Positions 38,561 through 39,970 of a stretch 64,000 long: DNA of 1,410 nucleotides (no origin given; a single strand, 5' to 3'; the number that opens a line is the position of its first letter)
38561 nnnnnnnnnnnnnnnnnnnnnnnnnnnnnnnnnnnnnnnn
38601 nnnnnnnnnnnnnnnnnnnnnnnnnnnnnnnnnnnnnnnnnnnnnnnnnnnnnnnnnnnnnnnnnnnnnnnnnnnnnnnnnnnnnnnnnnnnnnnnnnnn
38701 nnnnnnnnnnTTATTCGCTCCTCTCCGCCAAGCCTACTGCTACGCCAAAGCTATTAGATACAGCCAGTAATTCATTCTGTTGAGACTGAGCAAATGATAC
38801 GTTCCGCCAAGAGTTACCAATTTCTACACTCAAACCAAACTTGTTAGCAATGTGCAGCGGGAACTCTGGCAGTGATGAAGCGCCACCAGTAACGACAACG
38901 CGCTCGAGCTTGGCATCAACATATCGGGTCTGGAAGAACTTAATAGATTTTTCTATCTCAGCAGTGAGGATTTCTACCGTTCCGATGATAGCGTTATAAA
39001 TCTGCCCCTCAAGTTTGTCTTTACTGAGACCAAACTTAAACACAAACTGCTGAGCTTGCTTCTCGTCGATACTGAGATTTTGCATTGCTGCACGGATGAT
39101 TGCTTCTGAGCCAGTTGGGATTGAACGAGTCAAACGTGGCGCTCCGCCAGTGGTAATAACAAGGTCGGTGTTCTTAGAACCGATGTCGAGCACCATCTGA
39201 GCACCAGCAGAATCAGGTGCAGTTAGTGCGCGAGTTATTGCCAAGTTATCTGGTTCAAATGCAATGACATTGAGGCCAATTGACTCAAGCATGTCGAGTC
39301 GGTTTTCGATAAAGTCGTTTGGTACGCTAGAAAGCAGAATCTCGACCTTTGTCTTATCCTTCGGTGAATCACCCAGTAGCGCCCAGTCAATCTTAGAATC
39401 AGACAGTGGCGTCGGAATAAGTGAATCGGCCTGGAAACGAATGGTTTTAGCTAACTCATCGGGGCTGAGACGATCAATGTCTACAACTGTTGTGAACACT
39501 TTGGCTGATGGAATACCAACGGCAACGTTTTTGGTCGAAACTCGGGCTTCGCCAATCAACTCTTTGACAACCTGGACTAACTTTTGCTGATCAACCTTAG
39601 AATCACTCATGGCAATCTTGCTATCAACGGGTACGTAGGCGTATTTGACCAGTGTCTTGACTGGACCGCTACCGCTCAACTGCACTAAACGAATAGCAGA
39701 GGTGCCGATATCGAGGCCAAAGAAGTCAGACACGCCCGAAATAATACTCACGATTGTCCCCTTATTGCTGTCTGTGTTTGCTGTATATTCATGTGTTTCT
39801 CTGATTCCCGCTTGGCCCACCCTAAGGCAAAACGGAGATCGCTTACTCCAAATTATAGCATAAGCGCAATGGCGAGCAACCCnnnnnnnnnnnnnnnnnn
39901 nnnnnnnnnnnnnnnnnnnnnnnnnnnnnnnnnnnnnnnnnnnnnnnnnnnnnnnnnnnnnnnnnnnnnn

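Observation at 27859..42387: Complete secretin-less type IV pilus locus with an 834-aa secreted protein at the operon head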

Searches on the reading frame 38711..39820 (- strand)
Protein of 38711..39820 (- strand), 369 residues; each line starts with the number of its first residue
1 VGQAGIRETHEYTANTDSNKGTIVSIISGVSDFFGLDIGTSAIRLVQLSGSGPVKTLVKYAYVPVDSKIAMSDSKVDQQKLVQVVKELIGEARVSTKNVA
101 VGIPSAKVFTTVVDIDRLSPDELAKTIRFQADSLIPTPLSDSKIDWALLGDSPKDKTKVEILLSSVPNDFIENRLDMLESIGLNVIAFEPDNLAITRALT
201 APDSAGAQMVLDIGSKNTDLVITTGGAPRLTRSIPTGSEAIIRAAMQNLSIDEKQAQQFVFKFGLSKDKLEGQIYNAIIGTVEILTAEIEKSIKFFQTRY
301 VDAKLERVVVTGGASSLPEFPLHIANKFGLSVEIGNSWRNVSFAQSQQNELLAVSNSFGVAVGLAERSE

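Call 4: search_protein_families(library=pfam, proteins=[window:38711-39820:-], max_evalue=0.1)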
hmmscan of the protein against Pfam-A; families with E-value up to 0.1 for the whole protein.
window:38711-39820:- (369 aa): 5 families
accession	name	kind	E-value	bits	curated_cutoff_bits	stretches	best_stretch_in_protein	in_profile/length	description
PF11104.14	PilM_2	-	9.6e-40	137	27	1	35-368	1-339/340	Type IV pilus assembly protein PilM;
PF14450.12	FtsA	-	3.5e-12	47.2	31.8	1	209-345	1-124/127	Cell division protein FtsA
PF25216.1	Volactin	-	1e-07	32.2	35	2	212-328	172-291/321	Volactin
PF06723.19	MreB_Mbl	-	0.00097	18.5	27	0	205-259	144-204/327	MreB/Mbl protein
PF05134.19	T2SSL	-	0.014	15.2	25.5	1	92-195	42-138/231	Type II secretion system (T2SS), protein L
